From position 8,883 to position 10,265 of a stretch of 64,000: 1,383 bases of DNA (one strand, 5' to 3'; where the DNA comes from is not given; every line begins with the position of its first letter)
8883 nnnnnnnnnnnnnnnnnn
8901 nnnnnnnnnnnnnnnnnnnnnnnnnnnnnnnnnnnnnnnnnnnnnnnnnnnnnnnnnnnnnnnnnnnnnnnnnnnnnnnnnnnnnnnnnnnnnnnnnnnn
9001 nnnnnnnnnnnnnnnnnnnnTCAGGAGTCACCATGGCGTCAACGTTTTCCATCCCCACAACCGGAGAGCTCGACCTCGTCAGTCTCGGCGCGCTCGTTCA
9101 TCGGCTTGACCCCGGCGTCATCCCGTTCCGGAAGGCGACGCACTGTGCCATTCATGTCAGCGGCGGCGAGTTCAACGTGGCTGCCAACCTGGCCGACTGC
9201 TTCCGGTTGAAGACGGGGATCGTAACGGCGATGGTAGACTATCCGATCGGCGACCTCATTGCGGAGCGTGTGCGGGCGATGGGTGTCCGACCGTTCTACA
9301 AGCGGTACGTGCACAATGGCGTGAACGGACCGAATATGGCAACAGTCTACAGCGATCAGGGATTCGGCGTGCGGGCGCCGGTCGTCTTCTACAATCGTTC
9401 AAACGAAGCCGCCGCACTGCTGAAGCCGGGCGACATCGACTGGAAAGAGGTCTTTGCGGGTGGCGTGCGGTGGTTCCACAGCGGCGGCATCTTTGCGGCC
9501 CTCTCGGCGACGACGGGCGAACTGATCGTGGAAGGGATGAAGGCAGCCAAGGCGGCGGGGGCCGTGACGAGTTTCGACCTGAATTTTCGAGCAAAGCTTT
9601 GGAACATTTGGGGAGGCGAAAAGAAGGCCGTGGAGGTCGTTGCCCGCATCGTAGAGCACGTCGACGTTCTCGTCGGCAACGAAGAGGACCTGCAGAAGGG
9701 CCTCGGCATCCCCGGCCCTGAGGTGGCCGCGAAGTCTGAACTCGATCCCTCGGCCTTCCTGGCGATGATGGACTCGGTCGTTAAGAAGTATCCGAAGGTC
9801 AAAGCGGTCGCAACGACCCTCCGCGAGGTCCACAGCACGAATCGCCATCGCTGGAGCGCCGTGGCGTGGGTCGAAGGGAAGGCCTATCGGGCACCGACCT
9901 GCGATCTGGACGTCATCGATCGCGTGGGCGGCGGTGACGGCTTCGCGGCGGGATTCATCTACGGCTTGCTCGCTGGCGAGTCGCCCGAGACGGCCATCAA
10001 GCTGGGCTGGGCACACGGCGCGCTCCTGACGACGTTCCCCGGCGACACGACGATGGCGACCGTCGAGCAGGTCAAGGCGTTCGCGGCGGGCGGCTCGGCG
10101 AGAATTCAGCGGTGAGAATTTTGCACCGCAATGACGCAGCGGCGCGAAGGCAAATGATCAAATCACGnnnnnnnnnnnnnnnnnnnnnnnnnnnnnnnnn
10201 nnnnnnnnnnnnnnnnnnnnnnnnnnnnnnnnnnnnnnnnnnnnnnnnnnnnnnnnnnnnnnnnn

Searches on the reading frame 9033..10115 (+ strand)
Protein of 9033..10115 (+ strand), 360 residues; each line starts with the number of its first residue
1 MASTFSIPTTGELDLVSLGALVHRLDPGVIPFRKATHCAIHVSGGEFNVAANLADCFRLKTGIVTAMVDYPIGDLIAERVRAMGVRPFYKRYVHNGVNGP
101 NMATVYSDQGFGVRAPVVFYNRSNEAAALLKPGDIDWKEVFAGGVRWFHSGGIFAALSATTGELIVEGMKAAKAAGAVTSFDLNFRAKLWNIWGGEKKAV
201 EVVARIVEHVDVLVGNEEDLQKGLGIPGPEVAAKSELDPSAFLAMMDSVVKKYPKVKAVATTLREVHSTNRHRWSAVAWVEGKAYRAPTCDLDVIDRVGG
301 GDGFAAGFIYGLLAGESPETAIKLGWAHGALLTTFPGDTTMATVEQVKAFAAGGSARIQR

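Call 4: search_protein_families(library=pfam, proteins=[window:9033-10115:+])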
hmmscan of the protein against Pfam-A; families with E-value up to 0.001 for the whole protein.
window:9033-10115:+ (360 aa): 1 family
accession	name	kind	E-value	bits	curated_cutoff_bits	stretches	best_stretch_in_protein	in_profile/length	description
PF00294.29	PfkB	-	1.7e-18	67.4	25.8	1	40-340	33-297/302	pfkB family carbohydrate kinase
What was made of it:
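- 9033..10115 (+): PfkB kinase: gnd-linked, diverged KdgK paralogue, predicted hexonate (gluconate) 6-kinase. Pfam PfkB (call 4).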

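Call 7: search_protein_families(library=ncbifam, proteins=[window:9033-10115:+])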
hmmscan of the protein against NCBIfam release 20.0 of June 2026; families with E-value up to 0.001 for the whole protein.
window:9033-10115:+ (360 aa): 15 families
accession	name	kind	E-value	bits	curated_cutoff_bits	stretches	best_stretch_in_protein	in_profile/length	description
NF041633.1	trifunc_aldol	exception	4.4e-75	253.2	700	1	12-360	241-580/580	KHG/KDPG aldolase/sugar kinase fusion protein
NF041332.1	KDG_KDGal_kin_Halo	equivalog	9.2e-37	127.2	440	1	14-360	3-320/320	bifunctional 2-dehydro-3-deoxygluconokinase/2-dehydro-3-deoxygalactonokinase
TIGR04382.1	myo_inos_iolC_N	equivalog_domain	2.8e-27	95.8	300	1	31-350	22-308/309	5-dehydro-2-deoxygluconokinase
NF040938.1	KDG_KDGal_kin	equivalog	7.1e-22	77.9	400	1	31-343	18-295/305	bifunctional 2-dehydro-3-deoxygluconokinase/2-dehydro-3-deoxygalactonokinase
NF053626.1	RibKinHalex1628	equivalog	5.9e-09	35.8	330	1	282-351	220-291/293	ATP-dependent ribose-1-phosphate kinase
NF006957.1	PRK09434.1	equivalog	1.9e-08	34.2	450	1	146-338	120-292/302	fructokinase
TIGR03168.1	1-PFK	subfamily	2.6e-08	33.1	216.4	1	280-350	229-298/305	hexose kinase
NF052444.1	DhDoxglucKinKdgK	equivalog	8.6e-08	31.9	400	1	148-213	130-192/303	2-dehydro-3-deoxygluconokinase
NF049991.1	TagKinase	equivalog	8.9e-08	31.3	420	1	61-352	58-316/321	tagatose kinase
NF007321.0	PRK09813.1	equivalog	1.1e-07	31.6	247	1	276-330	198-252/261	fructoselysine 6-kinase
TIGR03828.1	pfkB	equivalog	1.3e-07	31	292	1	281-350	230-298/305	1-phosphofructokinase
NF041134.1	R1P_kin_Thcocales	equivalog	2.2e-07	30.6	500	1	282-327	212-257/291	ADP-dependent ribose-1-phosphate kinase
NF041320.1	pfkB_Halo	equivalog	9.3e-07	28.5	400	1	276-348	220-291/302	1-phosphofructokinase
NF047869.1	myo_kin_aldol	exception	5.2e-06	25.1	600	1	116-334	107-313/586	bifunctional 5-dehydro-2-deoxygluconokinase/5-dehydro-2-deoxyphosphogluconate aldolase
NF007068.0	PRK09513.1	equivalog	3.3e-05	23.2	432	1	279-331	231-284/312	1-phosphofructokinase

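Call 44: search_solved_structures(query=window:9033-10115:+, max_evalue=0.00001)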
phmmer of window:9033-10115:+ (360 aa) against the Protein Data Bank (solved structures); distinct sequences matched with E-value up to 0.00001: 13.
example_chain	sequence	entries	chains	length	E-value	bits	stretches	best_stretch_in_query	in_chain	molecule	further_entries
2afb_A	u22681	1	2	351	8.9e-47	162.8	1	15-359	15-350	2-keto-3-deoxygluconate kinase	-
4gm6_A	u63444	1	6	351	3.9e-34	121.3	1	15-358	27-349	PfkB family carbohydrate kinase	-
3ktn_A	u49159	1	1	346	9.2e-23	83.9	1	17-348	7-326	Carbohydrate kinase, pfkB family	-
1v19_A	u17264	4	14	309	1.1e-18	70.4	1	26-222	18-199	2-KETO-3-DEOXYGLUCONATE KINASE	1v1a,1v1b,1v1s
2v78_A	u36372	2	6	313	4.2e-13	52.1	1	14-234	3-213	FRUCTOKINASE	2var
4du5_A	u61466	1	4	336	6e-13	51.6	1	10-193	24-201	PfkB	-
1wye_A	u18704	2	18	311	2.9e-12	49.3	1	16-245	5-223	2-keto-3-deoxygluconate kinase | hypothetical fructokinase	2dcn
2qcv_A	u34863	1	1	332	4.3e-11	45.5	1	281-350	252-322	Putative 5-dehydro-2-deoxygluconokinase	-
3pl2_A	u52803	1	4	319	1.7e-09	40.2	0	60-254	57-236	Sugar kinase, ribokinase family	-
3hj6_A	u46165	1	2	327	3.7e-07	32.5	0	11-328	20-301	Fructokinase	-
6wb7_A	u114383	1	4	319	1.4e-06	30.6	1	280-339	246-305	Acarbose 7(IV)-phosphotransferase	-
3ljs_A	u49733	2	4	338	3.2e-06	29.4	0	157-198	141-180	Fructokinase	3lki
4e69_A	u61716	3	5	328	5.9e-06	28.6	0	122-326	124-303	2-dehydro-3-deoxygluconokinase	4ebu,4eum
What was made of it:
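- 9033..10115 (+): Its best PDB match is 2AFB, T. maritima KdgK, at only 163 bits (call 44).
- The window's kinase belongs to the KdgK family, not to a known gluconokinase family, and sits next to KduI (calls 7, 44).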

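Call 52: find_homologous_proteins(query=window:9033-10115:+)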
Query window:9033-10115:+ (360 aa): 8000 proteins with E <= 0.001 among 8000 candidates; the best 120 are listed.
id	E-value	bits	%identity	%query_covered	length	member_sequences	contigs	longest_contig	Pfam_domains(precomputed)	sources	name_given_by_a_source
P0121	2.2e-239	811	100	100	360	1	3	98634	PF00294.30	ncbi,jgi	jgi:2-dehydro-3-deoxygluconokinase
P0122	1.2e-238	809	100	100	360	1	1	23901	PF00294.30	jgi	jgi:2-dehydro-3-deoxygluconokinase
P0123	2.3e-232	788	96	100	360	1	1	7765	PF00294.30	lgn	-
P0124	1.0e-228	776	95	100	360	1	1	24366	PF00294.30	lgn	-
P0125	4.3e-227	771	94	100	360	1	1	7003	PF00294.30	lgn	-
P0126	3.9e-226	768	93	100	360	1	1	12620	PF00294.30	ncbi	-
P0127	5.4e-224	761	93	100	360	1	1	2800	PF00294.30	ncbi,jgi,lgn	jgi:2-dehydro-3-deoxygluconokinase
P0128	1.4e-223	759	93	100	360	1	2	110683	PF00294.30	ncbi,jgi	jgi:2-dehydro-3-deoxygluconokinase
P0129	1.3e-206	704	85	100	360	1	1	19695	PF00294.30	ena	-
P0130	2.7e-206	702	84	100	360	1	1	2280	PF00294.30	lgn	-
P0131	4.4e-206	702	84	100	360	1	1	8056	PF00294.30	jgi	jgi:2-dehydro-3-deoxygluconokinase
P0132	4.5e-205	698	83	100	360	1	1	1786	PF00294.30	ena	-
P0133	9.6e-205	697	83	100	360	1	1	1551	PF00294.30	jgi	-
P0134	1.0e-204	697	83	100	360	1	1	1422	PF00294.30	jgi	-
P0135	1.7e-204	697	83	100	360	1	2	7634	PF00294.30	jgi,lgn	jgi:2-dehydro-3-deoxygluconokinase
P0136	2.4e-204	696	83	100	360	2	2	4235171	PF00294.30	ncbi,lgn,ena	ncbi:MAG: sugar kinase [Bacteroidota bacterium]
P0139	5.0e-204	695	84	100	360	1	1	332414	PF00294.30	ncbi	-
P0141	5.6e-204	695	83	100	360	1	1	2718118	PF00294.30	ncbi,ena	-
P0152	1.5e-203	693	83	100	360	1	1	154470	PF00294.30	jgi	jgi:2-dehydro-3-deoxygluconokinase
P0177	9.0e-203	691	83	99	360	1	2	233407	PF00294.30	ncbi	-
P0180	9.4e-203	691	82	100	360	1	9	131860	PF00294.30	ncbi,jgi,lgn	jgi:2-dehydro-3-deoxygluconokinase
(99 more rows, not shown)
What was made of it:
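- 9033..10115 (+): More than 120 cluster representatives are at least 81% identical, nearly all of them 360 aa (call 52).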

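Call 53: find_encoding_contigs(protein=P0121, flank=10000, max_places=3)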
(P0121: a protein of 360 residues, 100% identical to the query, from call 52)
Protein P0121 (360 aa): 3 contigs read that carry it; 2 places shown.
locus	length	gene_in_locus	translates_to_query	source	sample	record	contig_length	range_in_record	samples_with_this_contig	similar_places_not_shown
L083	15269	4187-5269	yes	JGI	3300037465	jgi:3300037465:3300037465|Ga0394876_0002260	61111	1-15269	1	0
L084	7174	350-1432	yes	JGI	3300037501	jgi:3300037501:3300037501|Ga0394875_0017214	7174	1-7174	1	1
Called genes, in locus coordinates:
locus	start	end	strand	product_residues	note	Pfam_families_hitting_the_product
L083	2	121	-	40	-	?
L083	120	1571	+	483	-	PF03446:NAD_binding_2, PF00393:6PGD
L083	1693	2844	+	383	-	PF00389:2-Hacid_dh, PF02826:2-Hacid_dh_C, PF11890:DUF3410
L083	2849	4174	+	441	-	PF09861:Lar_N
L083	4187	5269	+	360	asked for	PF00294:PfkB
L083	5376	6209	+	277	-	PF04962:KduI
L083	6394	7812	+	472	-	PF02614:UxaC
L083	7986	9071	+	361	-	PF01926:MMR_HSR1 (weak), PF06071:YchF-GTPase_C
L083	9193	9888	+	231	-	PF02308:MgtC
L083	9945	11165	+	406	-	PF03616:Glt_symporter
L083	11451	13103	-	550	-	PF00015:MCPsignal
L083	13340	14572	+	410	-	PF00389:2-Hacid_dh, PF02826:2-Hacid_dh_C, PF03446:NAD_binding_2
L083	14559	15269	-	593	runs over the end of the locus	PF08448:PAS_4 (weak), PF00512:HisKA, PF02518:HATPase_c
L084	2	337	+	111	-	?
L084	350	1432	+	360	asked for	PF00294:PfkB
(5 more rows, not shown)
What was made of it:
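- Tried and rejected: The matching JGI contig calls the 441-aa form (call 53).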

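Call 54: find_encoding_contigs(protein=P0136, flank=8000, max_places=2)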
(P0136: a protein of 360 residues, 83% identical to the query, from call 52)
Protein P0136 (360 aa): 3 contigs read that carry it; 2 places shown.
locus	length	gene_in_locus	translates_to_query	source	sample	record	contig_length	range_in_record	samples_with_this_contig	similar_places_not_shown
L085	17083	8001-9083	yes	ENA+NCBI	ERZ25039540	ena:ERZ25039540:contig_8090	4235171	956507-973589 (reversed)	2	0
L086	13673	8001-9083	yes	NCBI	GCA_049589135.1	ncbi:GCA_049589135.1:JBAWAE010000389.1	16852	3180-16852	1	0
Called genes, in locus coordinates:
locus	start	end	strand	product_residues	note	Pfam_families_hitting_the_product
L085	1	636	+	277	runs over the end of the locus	PF04962:KduI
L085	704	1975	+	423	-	PF07690:MFS_1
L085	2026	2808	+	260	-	PF00106:adh_short, PF08659:KR, PF13561:adh_short_C2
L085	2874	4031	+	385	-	PF00389:2-Hacid_dh, PF02826:2-Hacid_dh_C, PF11890:DUF3410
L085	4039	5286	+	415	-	PF09861:Lar_N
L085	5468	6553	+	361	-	PF00294:PfkB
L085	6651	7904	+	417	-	PF16257:UxaE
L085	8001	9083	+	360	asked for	PF00294:PfkB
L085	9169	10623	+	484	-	PF03446:NAD_binding_2, PF00393:6PGD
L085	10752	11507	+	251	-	PF00106:adh_short, PF08659:KR, PF13561:adh_short_C2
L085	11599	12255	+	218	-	PF01081:Aldolase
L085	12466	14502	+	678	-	PF03629:SASA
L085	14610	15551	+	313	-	PF01738:DLH (faint), PF20434:BD-FAE, PF07859:Abhydrolase_3, PF12146:Hydrolase_4 (faint), PF00326:Peptidase_S9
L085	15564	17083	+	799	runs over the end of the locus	PF08531:Bac_rhamnosid_N, PF17390:Bac_rhamnosid_C (faint), PF17389:Bac_rhamnosid6H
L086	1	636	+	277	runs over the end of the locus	PF04962:KduI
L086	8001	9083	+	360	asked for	PF00294:PfkB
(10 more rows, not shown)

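Call 55: find_encoding_contigs(protein=P0141, flank=8000, max_places=1)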
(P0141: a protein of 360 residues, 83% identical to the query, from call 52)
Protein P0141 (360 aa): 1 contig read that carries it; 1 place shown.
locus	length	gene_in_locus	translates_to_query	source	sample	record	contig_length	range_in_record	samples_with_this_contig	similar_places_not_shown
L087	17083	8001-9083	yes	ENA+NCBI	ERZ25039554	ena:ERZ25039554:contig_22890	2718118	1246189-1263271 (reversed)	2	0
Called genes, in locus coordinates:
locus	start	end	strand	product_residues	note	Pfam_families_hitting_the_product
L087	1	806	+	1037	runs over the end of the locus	PF25852:DUF6242_C (faint), PF02012:BNR (faint), PF13088:BNR_2 (faint), PF24316:Tli3 (faint), PF15902:Sortilin-Vps10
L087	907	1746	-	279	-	PF00950:ABC-3, PF01032:FecCD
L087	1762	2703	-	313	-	PF01297:ZnuA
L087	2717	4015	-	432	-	-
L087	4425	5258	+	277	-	PF00106:adh_short, PF01370:Epimerase (weak), PF05368:NmrA (faint), PF08659:KR, PF13561:adh_short_C2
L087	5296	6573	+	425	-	PF09861:Lar_N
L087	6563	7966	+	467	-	PF03446:NAD_binding_2, PF00393:6PGD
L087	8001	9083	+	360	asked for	PF00294:PfkB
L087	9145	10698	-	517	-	-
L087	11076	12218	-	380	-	PF07470:Glyco_hydro_88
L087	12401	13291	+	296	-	PF00483:NTP_transferase, PF12804:NTP_transf_3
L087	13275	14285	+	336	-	PF00288:GHMP_kinases_N, PF08544:GHMP_kinases_C (weak)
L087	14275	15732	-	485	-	PF02614:UxaC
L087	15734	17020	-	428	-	PF00083:Sugar_tr, PF07690:MFS_1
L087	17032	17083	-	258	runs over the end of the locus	PF00392:GntR, PF07729:FCD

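Call 56: find_encoding_contigs(protein=P0139, flank=8000, max_places=1)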
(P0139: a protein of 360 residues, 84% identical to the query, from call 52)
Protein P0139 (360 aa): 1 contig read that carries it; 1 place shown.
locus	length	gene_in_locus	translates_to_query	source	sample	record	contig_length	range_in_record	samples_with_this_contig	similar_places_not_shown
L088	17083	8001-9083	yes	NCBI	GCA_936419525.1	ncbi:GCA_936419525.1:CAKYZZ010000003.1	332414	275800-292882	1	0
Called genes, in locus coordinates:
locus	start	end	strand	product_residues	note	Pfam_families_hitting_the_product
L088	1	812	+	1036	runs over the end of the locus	-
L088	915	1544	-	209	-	PF00950:ABC-3, PF01032:FecCD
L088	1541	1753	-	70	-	-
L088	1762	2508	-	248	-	PF01297:ZnuA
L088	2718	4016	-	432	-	-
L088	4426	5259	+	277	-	PF00106:adh_short, PF01370:Epimerase (weak), PF08659:KR, PF13561:adh_short_C2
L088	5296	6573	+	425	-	PF09861:Lar_N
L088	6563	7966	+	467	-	PF03446:NAD_binding_2, PF00393:6PGD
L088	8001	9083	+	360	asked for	PF00294:PfkB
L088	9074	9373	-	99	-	-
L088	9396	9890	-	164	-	-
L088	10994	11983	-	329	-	PF07470:Glyco_hydro_88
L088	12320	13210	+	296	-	PF00483:NTP_transferase, PF12804:NTP_transf_3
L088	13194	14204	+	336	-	PF00288:GHMP_kinases_N, PF08544:GHMP_kinases_C (weak)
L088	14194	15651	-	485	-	PF02614:UxaC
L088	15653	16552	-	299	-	PF07690:MFS_1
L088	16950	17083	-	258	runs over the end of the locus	PF00392:GntR, PF07729:FCD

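Call 57: find_encoding_contigs(protein=P0177, flank=8000, max_places=1)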
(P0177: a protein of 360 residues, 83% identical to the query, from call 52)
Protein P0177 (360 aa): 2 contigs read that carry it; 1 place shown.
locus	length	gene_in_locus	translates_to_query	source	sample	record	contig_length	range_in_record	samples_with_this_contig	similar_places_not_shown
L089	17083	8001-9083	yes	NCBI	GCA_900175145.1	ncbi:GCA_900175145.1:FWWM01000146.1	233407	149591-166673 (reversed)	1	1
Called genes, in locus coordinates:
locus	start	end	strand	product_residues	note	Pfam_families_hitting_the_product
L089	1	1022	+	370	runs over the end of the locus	-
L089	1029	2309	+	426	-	PF00155:Aminotran_1_2, PF01053:Cys_Met_Meta_PP (weak), PF01212:Beta_elim_lyase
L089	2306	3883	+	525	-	PF02543:Carbam_trans_N, PF16861:Carbam_trans_C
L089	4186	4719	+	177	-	-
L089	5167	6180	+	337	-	PF03009:GDPD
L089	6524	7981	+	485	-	PF03446:NAD_binding_2, PF00393:6PGD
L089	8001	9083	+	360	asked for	PF00294:PfkB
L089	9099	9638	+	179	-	PF00702:Hydrolase (faint), PF08282:Hydrolase_3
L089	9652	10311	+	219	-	PF01842:ACT (weak), PF22629:ACT_AHAS_ss (faint), PF18462:DUF5612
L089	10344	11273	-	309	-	PF02445:NadA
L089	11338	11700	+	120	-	PF01925:TauE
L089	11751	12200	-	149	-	-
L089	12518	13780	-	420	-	PF05697:Trigger_N, PF00254:FKBP_C (weak), PF05698:Trigger_C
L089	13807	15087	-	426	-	PF05221:AdoHcyase, PF00670:AdoHcyase_NAD, PF02826:2-Hacid_dh_C, PF07991:KARI_N (weak)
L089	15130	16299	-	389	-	PF00438:S-AdoMet_synt_N, PF02772:S-AdoMet_synt_M, PF02773:S-AdoMet_synt_C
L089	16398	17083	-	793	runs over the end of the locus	PF04413:Glycos_transf_N, PF00534:Glycos_transf_1, PF02606:LpxK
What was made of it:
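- That fits a kinase that makes 6-phosphogluconate directly (call 57).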

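Call 58: find_encoding_contigs(protein=P0152, flank=8000, max_places=1)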
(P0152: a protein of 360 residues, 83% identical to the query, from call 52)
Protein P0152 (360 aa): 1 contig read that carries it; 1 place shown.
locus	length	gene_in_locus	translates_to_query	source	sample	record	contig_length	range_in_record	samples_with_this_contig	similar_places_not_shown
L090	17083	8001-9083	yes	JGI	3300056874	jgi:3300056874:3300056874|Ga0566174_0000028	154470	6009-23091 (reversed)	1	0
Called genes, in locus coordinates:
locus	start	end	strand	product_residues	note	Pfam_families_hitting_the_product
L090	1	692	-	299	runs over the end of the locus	PF00656:Peptidase_C14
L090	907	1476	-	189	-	PF01872:RibD_C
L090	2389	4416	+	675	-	PF00456:Transketolase_N, PF02779:Transket_pyr, PF22613:Transketolase_C_1, PF02780:Transketolase_C (weak)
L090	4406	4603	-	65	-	-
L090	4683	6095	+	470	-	PF02614:UxaC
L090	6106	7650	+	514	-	PF16257:UxaE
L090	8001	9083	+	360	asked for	PF00294:PfkB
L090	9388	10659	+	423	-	PF09861:Lar_N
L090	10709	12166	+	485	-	PF03446:NAD_binding_2, PF00393:6PGD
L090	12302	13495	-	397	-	PF03786:UxuA, PF01261:AP_endonuc_2 (faint)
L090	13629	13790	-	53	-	-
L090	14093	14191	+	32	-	-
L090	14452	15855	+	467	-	PF13347:MFS_2, PF07690:MFS_1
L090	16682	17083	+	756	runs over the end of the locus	PF04616:Glyco_hydro_43, PF17851:GH43_C2, PF03422:CBM_6, PF18962:Por_Secre_tail (weak)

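Call 59: find_encoding_contigs(protein=P0180, flank=8000, max_places=1)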
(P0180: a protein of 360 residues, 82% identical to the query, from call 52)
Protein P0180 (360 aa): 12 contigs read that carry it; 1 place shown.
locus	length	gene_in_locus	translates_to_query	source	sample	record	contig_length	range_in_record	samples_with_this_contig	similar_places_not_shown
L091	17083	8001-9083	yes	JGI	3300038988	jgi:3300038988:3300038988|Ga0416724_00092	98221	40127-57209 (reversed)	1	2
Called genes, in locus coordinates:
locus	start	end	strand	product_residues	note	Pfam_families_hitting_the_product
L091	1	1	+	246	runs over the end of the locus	PF01564:Spermine_synth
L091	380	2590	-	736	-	PF13328:HD_4, PF04607:RelA_SpoT, PF02824:TGS, PF19296:RelA_AH (weak), PF28438:RelA_RIS, PF01842:ACT, PF13291:ACT_4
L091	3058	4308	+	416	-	PF16257:UxaE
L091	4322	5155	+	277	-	PF00106:adh_short, PF08659:KR (weak), PF13561:adh_short_C2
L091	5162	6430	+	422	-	PF09861:Lar_N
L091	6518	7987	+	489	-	PF03446:NAD_binding_2, PF00393:6PGD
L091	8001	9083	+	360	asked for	PF00294:PfkB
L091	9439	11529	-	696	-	PF01055:Glyco_hydro_31_2nd, PF21365:Glyco_hydro_31_3rd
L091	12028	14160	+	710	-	-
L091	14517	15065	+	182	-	-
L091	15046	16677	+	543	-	-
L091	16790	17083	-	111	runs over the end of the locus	-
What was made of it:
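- On KdgK (2-dehydro-3-deoxygluconokinase), for the neighbouring PfkB gene: The window-type kinase tracks gnd instead (calls 53-59).
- Compact SDR-LarAH-Gnd-PfkB units occur in L087, L088 and L091, and L089 has a Gnd-PfkB pair with no LarA gene (calls 55-59).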
